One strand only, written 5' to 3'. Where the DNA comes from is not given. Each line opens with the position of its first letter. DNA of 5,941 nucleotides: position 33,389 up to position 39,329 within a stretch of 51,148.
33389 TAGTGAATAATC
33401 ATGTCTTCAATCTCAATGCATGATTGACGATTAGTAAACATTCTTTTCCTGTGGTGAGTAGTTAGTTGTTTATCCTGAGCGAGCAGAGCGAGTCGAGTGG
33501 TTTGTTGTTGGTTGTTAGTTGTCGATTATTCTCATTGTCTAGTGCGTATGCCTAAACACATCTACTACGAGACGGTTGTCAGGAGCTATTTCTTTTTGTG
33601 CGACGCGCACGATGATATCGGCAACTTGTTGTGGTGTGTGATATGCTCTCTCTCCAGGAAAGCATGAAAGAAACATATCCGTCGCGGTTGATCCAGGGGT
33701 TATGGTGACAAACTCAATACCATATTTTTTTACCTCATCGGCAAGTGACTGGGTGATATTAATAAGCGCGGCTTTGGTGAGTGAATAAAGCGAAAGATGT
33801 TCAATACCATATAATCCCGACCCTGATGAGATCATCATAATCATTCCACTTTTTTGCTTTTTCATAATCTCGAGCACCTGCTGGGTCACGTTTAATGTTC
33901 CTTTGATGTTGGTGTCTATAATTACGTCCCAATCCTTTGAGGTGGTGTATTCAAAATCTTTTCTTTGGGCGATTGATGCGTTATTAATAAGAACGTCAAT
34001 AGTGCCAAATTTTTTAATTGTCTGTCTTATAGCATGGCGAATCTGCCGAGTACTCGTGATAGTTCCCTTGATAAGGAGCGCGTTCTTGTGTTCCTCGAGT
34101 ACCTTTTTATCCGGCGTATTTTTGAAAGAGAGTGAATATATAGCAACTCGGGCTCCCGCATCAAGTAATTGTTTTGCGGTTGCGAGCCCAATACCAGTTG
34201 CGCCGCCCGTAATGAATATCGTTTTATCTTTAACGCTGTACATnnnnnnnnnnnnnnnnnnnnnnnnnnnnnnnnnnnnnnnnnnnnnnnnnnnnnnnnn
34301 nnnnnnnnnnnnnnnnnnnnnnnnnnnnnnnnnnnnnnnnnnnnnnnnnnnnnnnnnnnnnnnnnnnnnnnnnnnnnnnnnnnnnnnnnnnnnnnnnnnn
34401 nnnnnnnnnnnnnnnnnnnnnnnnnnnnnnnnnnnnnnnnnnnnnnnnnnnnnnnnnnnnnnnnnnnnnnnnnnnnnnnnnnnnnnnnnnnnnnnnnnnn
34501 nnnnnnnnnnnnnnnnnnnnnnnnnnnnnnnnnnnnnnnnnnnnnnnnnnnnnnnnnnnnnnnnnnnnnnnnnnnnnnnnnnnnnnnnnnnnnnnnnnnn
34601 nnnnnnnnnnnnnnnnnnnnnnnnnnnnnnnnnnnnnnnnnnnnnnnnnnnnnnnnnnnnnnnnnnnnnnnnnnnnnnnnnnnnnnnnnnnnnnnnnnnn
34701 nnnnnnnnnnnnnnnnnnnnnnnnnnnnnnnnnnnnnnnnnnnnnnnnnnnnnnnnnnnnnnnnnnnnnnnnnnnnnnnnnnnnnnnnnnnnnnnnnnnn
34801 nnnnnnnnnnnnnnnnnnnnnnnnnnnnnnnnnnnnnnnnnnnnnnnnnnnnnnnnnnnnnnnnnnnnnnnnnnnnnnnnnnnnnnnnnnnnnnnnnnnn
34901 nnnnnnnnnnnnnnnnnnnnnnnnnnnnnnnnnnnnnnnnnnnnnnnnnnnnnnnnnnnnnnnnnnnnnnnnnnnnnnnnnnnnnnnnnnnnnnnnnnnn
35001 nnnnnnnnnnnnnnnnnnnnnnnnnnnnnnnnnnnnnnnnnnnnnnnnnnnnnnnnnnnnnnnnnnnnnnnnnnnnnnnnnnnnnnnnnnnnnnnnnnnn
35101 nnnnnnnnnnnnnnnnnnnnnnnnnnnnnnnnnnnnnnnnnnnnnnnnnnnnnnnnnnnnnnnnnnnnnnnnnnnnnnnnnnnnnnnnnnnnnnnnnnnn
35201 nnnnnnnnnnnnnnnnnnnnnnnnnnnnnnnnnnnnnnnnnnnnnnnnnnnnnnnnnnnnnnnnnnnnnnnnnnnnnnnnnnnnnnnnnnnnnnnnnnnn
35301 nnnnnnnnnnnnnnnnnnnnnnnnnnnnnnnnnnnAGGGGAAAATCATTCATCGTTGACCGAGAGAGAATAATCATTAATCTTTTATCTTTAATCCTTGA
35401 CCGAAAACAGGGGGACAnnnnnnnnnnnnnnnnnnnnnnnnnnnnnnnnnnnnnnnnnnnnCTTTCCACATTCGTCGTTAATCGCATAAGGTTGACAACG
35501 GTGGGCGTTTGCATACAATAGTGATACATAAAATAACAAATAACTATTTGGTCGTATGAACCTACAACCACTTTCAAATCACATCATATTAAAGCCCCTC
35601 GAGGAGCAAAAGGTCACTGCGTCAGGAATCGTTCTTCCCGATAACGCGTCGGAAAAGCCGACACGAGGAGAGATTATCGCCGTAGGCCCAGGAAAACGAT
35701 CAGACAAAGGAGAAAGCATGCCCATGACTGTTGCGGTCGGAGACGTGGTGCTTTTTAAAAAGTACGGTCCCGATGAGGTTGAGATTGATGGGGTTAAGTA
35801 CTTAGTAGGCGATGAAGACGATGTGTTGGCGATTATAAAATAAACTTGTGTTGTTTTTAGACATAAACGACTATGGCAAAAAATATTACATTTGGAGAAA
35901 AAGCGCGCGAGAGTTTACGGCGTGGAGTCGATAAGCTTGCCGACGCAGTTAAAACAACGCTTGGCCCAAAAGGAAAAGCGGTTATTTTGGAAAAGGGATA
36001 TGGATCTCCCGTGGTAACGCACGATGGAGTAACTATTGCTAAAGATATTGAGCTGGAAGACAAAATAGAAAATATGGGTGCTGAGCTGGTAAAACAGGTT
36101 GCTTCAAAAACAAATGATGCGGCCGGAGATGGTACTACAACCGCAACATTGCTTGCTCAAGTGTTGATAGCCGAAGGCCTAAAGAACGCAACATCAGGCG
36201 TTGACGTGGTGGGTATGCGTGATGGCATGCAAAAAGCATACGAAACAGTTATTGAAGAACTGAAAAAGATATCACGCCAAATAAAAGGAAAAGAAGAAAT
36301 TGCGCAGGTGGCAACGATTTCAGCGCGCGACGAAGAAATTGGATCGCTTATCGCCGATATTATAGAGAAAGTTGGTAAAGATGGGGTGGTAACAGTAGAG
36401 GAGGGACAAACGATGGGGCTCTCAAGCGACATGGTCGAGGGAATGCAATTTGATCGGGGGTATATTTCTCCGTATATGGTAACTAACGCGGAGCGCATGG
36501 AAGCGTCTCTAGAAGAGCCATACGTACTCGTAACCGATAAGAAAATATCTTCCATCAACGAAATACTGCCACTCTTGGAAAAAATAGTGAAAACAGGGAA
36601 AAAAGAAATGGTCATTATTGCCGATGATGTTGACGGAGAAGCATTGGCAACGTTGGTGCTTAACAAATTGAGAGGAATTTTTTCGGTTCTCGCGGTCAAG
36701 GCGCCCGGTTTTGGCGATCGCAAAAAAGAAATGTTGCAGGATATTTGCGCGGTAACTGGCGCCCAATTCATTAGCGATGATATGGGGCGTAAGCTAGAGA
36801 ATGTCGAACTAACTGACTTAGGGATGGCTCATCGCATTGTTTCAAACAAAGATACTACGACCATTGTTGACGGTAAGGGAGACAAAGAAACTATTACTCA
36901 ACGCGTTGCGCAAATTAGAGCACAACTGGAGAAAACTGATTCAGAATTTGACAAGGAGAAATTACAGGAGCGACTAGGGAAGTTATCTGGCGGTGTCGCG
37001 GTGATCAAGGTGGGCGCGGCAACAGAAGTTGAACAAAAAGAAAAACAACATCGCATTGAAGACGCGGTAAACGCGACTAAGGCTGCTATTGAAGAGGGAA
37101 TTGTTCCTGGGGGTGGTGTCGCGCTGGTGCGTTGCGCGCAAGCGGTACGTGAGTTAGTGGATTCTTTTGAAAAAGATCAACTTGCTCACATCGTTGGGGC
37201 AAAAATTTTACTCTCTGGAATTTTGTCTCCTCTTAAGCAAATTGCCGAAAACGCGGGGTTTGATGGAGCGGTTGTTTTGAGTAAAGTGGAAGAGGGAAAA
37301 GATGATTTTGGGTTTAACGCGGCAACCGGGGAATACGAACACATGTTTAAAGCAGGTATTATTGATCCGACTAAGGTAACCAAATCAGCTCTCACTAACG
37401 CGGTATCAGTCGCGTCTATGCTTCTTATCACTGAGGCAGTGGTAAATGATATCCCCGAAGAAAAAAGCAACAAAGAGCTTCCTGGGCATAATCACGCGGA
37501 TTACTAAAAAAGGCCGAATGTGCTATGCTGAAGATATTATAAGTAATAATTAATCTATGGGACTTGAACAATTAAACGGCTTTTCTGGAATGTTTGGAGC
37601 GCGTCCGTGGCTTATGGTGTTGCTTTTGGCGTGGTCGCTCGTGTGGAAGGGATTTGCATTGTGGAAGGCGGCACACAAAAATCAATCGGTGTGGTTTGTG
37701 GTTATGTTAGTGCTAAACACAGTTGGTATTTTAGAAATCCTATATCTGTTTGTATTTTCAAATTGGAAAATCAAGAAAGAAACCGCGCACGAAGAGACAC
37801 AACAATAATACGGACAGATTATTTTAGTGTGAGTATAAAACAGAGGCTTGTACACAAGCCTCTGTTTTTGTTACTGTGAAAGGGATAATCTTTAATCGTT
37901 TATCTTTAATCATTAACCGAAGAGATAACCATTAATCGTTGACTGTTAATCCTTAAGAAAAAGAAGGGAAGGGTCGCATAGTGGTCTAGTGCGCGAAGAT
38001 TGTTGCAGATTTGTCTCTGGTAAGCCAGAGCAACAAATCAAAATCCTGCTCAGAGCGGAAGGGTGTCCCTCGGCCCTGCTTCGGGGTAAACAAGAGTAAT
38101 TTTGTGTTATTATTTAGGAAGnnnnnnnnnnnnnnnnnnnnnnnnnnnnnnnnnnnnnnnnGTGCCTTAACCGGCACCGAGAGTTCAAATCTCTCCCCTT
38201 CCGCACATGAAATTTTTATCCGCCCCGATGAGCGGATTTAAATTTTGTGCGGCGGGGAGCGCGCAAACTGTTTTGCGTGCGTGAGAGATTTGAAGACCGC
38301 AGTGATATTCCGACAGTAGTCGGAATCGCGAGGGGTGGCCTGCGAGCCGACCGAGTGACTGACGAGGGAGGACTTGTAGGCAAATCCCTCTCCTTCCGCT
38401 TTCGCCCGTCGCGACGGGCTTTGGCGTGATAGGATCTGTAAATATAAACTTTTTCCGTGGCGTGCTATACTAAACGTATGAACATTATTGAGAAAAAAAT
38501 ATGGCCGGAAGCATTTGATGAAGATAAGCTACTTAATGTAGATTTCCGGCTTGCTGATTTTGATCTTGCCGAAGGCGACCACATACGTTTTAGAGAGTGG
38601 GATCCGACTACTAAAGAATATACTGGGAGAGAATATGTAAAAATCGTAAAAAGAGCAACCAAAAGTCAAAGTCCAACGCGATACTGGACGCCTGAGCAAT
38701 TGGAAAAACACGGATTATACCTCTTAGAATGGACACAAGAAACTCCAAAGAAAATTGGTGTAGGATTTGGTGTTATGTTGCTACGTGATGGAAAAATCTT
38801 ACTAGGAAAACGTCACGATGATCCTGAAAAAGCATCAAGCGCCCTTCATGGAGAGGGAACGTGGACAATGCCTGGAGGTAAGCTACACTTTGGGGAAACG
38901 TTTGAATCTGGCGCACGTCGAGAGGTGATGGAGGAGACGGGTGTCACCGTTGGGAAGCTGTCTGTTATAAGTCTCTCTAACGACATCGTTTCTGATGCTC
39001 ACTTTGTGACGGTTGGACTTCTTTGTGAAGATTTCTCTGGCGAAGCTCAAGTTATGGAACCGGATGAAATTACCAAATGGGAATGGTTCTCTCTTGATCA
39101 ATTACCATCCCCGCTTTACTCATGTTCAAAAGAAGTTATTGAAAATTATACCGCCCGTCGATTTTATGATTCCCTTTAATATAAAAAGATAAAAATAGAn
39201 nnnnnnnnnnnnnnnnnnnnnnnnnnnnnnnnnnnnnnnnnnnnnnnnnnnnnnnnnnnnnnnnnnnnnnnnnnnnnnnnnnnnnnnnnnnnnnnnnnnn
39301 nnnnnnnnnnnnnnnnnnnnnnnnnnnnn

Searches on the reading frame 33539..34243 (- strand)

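Call 67: search_protein_families(library=pfam, proteins=[window:33539-34243:-], max_evalue=0.00001)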
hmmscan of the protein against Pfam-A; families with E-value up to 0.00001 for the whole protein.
window:33539-34243:- (234 aa): 4 families
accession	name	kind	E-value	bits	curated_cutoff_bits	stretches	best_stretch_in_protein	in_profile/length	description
PF00106.31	adh_short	-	5.4e-52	176.6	26.6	1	7-191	1-187/195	short chain dehydrogenase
PF13561.12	adh_short_C2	-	7e-37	127.7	27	1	15-199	3-188/236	Enoyl-(Acyl carrier protein) reductase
PF08659.16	KR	-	2.8e-16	60.4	22.6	1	8-160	2-156/180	KR domain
PF01370.27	Epimerase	-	1.8e-06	28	20.9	1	9-181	1-167/240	NAD dependent epimerase/dehydratase family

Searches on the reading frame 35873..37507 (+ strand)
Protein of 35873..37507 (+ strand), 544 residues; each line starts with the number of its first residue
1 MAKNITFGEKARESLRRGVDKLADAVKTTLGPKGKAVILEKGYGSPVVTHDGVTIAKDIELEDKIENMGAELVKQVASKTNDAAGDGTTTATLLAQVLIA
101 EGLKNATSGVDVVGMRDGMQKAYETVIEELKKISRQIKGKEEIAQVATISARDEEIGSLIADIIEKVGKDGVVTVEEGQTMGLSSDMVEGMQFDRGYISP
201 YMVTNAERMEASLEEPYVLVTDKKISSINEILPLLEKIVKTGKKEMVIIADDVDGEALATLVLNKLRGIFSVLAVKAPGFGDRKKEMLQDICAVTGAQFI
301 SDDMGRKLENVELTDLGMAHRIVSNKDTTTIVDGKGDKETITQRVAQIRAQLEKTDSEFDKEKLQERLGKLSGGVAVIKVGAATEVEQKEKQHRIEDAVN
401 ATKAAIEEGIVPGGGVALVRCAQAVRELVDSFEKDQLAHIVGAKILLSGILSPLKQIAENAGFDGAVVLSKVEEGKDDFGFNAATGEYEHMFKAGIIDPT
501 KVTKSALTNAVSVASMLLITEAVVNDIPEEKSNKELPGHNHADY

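Call 82: search_protein_families(library=pfam, proteins=[window:35873-37507:+], max_evalue=0.00001)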
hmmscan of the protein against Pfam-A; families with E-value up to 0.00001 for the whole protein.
window:35873-37507:+ (544 aa): 1 family
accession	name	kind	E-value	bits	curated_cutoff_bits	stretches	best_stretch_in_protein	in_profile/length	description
PF00118.29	Cpn60_TCP1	-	8e-73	246.2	34.3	1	22-526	1-488/490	TCP-1/cpn60 chaperonin family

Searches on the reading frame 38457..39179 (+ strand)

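Call 81: search_protein_families(library=pfam, proteins=[window:38457-39179:+], max_evalue=0.00001)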
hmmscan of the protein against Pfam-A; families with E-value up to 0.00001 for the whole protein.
window:38457-39179:+ (240 aa): 2 families
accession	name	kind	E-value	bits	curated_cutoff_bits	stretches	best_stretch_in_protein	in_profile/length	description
PF00293.34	NUDIX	-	1.3e-21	77.5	21.1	1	101-230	3-133/134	NUDIX domain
PF12961.13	DUF3850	-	7.2e-06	26.5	22.9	0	11-64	2-57/77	Domain of unknown function (DUF3850)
